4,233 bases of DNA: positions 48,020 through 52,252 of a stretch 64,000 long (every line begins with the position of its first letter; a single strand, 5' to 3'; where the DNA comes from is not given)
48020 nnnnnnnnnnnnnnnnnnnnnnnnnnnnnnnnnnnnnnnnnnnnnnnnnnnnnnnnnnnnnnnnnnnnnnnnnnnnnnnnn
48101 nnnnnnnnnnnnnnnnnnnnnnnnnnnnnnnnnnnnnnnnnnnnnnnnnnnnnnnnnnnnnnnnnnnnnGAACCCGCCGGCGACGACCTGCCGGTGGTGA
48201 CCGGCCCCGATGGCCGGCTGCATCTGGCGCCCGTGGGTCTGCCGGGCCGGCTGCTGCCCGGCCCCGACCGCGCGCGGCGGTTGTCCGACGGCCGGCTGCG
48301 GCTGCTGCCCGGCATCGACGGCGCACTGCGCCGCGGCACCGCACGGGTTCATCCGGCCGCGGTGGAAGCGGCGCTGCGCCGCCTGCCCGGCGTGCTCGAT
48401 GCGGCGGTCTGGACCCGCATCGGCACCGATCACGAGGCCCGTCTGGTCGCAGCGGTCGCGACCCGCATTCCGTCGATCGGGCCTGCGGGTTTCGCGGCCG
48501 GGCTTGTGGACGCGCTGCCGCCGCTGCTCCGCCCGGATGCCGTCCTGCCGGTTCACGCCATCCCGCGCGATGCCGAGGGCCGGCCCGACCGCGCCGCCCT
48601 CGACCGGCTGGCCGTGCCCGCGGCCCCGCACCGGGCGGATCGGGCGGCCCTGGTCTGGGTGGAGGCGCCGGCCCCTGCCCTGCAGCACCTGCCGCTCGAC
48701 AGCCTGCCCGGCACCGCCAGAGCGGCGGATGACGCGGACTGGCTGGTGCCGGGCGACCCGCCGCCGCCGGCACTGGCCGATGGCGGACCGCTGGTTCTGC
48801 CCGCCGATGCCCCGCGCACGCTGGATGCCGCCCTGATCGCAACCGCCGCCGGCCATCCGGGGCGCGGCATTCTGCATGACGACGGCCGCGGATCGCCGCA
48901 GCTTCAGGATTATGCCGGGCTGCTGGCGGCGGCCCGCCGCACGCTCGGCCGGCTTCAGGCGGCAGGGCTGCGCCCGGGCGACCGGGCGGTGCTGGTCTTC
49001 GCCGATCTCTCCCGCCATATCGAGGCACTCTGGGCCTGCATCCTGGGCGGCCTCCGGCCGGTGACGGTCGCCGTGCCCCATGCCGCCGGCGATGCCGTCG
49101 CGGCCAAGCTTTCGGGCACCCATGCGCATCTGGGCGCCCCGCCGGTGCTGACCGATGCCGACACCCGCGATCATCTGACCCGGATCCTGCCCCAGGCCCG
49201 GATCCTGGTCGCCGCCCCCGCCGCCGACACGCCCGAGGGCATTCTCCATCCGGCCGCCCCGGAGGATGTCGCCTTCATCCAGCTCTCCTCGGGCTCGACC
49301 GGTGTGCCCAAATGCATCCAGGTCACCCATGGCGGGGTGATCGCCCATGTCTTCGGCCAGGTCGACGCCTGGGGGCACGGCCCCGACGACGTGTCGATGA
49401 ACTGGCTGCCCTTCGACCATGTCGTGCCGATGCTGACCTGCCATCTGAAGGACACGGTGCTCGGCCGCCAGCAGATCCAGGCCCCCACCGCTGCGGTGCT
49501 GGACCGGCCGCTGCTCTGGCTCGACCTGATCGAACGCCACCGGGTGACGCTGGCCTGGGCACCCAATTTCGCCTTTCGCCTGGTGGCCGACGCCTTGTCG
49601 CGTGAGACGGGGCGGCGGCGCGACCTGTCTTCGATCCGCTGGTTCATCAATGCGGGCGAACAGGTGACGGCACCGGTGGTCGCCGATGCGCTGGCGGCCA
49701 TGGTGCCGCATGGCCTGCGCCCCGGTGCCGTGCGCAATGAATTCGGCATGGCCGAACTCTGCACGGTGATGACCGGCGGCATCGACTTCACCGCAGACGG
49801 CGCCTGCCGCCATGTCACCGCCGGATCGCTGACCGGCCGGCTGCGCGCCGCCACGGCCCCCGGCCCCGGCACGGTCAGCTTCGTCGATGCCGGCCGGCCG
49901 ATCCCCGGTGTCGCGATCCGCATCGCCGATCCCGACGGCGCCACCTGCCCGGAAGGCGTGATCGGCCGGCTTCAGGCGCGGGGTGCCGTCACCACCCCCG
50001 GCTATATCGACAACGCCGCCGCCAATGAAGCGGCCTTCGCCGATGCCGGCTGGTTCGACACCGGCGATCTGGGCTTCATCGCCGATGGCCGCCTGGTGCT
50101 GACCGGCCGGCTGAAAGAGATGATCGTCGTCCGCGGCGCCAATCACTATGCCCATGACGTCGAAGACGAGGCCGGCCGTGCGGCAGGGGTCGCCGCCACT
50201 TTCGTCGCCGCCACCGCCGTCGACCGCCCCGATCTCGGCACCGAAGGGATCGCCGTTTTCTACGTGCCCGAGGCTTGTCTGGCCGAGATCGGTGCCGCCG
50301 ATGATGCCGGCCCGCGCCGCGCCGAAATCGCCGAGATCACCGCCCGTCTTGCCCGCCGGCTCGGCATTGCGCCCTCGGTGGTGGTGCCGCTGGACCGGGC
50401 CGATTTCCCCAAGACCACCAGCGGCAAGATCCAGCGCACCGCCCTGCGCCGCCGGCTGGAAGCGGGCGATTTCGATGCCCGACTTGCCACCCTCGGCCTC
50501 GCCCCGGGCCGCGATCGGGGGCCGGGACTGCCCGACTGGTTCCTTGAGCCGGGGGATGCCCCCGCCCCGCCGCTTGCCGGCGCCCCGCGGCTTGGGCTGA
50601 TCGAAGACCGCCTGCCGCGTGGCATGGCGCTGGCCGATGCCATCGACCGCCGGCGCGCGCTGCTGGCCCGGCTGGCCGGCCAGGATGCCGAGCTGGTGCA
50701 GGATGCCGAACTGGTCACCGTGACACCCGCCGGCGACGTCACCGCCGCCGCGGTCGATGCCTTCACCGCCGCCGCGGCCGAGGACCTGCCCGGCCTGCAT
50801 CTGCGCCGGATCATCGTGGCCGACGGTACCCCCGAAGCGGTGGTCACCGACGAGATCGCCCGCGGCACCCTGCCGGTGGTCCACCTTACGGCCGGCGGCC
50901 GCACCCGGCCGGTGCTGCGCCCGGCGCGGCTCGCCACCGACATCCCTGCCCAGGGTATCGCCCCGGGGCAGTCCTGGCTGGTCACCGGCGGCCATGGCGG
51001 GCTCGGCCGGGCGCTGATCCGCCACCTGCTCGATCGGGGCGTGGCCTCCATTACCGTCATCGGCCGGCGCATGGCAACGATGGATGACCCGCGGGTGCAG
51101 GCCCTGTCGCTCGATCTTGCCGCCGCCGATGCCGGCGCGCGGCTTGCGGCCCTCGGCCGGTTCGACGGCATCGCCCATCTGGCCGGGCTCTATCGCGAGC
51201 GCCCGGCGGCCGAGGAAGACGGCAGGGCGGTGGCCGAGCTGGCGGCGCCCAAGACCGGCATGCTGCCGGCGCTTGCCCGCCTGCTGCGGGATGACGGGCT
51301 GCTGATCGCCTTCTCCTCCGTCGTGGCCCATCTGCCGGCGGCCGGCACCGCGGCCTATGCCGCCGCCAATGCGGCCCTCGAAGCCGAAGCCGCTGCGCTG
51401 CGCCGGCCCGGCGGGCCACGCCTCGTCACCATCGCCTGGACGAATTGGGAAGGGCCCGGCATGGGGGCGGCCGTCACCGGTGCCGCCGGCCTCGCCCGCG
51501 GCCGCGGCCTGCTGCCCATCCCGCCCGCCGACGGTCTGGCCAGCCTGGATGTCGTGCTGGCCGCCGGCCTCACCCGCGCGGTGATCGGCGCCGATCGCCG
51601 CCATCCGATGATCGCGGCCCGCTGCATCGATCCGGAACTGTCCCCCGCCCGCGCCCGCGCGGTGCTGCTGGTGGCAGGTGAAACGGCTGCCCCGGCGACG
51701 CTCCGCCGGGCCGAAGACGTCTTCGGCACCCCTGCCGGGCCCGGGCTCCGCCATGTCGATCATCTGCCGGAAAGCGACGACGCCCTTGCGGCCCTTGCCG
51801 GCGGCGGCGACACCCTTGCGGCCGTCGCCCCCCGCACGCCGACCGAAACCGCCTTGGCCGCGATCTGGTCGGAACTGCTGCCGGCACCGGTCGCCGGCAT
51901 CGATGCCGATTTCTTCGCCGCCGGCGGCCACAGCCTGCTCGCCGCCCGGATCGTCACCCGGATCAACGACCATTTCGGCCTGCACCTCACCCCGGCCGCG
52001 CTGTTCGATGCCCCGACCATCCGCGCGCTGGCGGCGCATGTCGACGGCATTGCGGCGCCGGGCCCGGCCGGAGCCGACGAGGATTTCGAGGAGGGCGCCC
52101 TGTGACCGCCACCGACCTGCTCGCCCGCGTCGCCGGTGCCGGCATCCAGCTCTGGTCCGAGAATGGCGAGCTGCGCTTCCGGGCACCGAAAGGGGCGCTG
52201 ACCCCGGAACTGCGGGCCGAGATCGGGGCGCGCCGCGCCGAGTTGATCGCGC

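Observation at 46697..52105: Unusual module: C - vestigial A fragment - FAAL/acyl-AMP-ligase-type adenylation domain - KR - T (predicted in-cis reduced hydroxy-acid unit, ester-forming C domain)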

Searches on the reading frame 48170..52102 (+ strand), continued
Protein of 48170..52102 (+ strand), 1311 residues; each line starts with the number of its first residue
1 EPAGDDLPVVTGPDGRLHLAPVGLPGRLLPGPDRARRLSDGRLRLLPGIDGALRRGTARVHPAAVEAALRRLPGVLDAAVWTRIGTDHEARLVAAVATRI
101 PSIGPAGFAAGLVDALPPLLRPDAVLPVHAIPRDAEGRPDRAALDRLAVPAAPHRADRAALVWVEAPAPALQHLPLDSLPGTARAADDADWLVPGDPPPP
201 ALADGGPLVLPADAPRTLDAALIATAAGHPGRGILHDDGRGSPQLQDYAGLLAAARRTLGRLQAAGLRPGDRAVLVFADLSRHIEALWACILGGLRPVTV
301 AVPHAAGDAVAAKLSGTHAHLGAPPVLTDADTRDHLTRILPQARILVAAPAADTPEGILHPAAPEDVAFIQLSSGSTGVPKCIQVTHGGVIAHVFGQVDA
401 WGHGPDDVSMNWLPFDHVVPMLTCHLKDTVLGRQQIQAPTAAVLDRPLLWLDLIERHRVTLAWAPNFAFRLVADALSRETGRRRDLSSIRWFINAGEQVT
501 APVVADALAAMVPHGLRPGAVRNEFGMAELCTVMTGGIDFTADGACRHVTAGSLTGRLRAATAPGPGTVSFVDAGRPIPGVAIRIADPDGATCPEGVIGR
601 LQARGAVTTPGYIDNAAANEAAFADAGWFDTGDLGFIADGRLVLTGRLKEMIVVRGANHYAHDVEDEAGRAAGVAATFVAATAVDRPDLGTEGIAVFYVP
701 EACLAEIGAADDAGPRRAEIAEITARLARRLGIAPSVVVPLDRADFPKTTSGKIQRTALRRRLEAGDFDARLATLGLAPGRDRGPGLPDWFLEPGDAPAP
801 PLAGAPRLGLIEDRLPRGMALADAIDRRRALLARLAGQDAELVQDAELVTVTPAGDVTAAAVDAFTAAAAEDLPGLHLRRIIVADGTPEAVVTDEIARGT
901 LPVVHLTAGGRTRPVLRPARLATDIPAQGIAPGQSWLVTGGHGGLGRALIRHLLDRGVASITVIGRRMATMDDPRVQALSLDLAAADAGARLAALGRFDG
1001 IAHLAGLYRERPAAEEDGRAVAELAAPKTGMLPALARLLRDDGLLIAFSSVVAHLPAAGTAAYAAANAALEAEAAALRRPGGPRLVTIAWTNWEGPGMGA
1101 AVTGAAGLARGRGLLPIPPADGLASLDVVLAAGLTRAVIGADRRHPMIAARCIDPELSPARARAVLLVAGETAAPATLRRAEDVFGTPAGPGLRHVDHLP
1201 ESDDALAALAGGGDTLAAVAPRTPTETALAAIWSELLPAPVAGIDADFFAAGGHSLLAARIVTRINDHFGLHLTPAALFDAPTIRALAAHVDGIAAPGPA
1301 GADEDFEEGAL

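Call 53: fold_search(model_id=the predicted structure, library=pdb)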
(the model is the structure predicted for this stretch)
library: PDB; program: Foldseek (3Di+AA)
matches with E <= 10: 1904; with E <= 0.001: 1118
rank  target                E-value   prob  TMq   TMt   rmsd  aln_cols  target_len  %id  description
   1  6ulw_C                6.3e-73  1.00  0.43  0.43  18.0      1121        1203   27  Adenylation, ketoreductase, and pseudo Asub multidomain structure of a keto acid-selecting NRPS module (released 2020-02-19)
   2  6ulw_A                2.9e-72  1.00  0.43  0.43  18.5      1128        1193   26  Adenylation, ketoreductase, and pseudo Asub multidomain structure of a keto acid-selecting NRPS module (released 2020-02-19)
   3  6ulw_B                6.7e-72  1.00  0.43  0.42  17.8      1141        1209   26  Adenylation, ketoreductase, and pseudo Asub multidomain structure of a keto acid-selecting NRPS module (released 2020-02-19)
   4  6ulw_D                1.8e-70  1.00  0.43  0.43  18.0      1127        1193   25  Adenylation, ketoreductase, and pseudo Asub multidomain structure of a keto acid-selecting NRPS module (released 2020-02-19)
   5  6ulx                  2.2e-51  1.00  0.37  0.79   7.8       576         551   32  Adenylation domain of a keto acid-selecting NRPS module bound to keto acyl adenylate space group P43212 (released 2020-02-19)
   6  6uly_B                7.4e-51  1.00  0.37  0.81   6.8       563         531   32  Adenylation domain of a keto acid-selecting NRPS module bound to keto acyl adenylate space group P212121 (released 2020-02-19)
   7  6uly_A                1.8e-50  1.00  0.38  0.81   6.4       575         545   31  Adenylation domain of a keto acid-selecting NRPS module bound to keto acyl adenylate space group P212121 (released 2020-02-19)
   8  4r0m_A                4.3e-49  1.00  0.42  0.76   4.0       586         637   30  Structure of McyG A-PCP complexed with phenylalanyl-adenylate (released 2015-04-15)
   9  4r0m_B                2.6e-48  1.00  0.41  0.84   4.2       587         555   30  Structure of McyG A-PCP complexed with phenylalanyl-adenylate (released 2015-04-15)
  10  7r7f_A                6.7e-41  1.00  0.41  0.83   3.9       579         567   25  Synechococcus Olefin Synthase FAAL domain R336A in complex with stearoyl adenylate and pyrophosphate (released 2022-07-06)
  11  7r7g_A                2.5e-40  1.00  0.41  0.84   3.8       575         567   25  Synechococcus Olefin Synthase FAAL domain A229I/R336A in complex with palmitoyl adenylate and pyrophosphate (released 2022-07-06)
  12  3pbk_B                6.1e-39  1.00  0.41  0.85   4.1       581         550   26  Structural and Functional Studies of Fatty Acyl-Adenylate Ligases from E. coli and L. pneumophila (released 2010-12-22)
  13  3kxw                  1.9e-38  1.00  0.36  0.73   7.7       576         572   24  The crystal structure of fatty acid AMP ligase from Legionella pneumophila (released 2010-03-16)
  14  7r7e_A                2.7e-38  1.00  0.40  0.82   4.0       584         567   25  Synechococcus Olefin Synthase FAAL domain in complex with AMP and pyrophosphate (released 2022-07-06)
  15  5ey8_D                5.2e-38  1.00  0.39  0.75   5.5       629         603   24  Structure of FadD32 from Mycobacterium smegmatis complexed to AMPC20 (released 2015-12-16)
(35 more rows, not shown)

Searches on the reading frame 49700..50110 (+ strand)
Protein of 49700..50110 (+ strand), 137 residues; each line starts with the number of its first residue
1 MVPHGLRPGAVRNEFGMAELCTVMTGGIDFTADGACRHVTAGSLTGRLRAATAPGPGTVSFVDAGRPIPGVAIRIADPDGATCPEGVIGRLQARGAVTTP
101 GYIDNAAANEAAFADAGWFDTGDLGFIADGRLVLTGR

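Call 41: search_solved_structures(query=window:49700-50110:+, max_evalue=0.001, show_alignments=5)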
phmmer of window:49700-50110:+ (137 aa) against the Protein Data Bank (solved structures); distinct sequences matched with E-value up to 0.001: 59.
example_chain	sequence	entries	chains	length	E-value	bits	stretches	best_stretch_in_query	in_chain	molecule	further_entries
6ulx_A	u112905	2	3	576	1.9e-28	102.5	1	2-137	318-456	Amino acid adenylation domain-containing protein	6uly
6ulw_A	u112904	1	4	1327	6.3e-28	100.8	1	2-137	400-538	Amino acid adenylation domain-containing protein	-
4r0m_B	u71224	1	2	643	1.7e-18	70.3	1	60-137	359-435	McyG protein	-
3pbk_A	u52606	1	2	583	3.9e-10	43.2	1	50-137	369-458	Fatty Acyl-Adenylate Ligase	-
6qjz_A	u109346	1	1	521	1.1e-09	41.8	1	54-137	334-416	oxalyl CoA-synthetase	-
9bhy_A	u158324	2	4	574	3.2e-09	40.2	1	72-137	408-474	2,3-dihydroxybenzoate-AMP ligase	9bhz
6sq8_A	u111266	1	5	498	8.3e-09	38.9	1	63-137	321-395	Fatty acid CoA ligase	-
6h1b_A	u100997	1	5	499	8.3e-09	38.9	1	63-137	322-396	Fatty acid CoA ligase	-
3ivr_A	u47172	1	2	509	1.8e-08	37.8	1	63-137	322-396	Putative long-chain-fatty-acid CoA ligase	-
5upq_A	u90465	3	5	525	7e-08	35.9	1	30-135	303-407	Acyl-CoA synthetase PtmA2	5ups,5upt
5e7q_A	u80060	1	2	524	7.5e-08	35.8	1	30-135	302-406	acyl-CoA synthetase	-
5wm2_A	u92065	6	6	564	1.1e-07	35.2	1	42-137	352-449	Salicylate-AMP ligase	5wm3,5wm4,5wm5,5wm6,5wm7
7r7f_A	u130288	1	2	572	1.9e-07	34.5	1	9-137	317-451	Polyketide synthase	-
7r7g_A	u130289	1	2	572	1.9e-07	34.5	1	9-137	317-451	Polyketide synthase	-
7r7e_A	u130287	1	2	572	2.2e-07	34.3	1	10-137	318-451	Polyketide synthase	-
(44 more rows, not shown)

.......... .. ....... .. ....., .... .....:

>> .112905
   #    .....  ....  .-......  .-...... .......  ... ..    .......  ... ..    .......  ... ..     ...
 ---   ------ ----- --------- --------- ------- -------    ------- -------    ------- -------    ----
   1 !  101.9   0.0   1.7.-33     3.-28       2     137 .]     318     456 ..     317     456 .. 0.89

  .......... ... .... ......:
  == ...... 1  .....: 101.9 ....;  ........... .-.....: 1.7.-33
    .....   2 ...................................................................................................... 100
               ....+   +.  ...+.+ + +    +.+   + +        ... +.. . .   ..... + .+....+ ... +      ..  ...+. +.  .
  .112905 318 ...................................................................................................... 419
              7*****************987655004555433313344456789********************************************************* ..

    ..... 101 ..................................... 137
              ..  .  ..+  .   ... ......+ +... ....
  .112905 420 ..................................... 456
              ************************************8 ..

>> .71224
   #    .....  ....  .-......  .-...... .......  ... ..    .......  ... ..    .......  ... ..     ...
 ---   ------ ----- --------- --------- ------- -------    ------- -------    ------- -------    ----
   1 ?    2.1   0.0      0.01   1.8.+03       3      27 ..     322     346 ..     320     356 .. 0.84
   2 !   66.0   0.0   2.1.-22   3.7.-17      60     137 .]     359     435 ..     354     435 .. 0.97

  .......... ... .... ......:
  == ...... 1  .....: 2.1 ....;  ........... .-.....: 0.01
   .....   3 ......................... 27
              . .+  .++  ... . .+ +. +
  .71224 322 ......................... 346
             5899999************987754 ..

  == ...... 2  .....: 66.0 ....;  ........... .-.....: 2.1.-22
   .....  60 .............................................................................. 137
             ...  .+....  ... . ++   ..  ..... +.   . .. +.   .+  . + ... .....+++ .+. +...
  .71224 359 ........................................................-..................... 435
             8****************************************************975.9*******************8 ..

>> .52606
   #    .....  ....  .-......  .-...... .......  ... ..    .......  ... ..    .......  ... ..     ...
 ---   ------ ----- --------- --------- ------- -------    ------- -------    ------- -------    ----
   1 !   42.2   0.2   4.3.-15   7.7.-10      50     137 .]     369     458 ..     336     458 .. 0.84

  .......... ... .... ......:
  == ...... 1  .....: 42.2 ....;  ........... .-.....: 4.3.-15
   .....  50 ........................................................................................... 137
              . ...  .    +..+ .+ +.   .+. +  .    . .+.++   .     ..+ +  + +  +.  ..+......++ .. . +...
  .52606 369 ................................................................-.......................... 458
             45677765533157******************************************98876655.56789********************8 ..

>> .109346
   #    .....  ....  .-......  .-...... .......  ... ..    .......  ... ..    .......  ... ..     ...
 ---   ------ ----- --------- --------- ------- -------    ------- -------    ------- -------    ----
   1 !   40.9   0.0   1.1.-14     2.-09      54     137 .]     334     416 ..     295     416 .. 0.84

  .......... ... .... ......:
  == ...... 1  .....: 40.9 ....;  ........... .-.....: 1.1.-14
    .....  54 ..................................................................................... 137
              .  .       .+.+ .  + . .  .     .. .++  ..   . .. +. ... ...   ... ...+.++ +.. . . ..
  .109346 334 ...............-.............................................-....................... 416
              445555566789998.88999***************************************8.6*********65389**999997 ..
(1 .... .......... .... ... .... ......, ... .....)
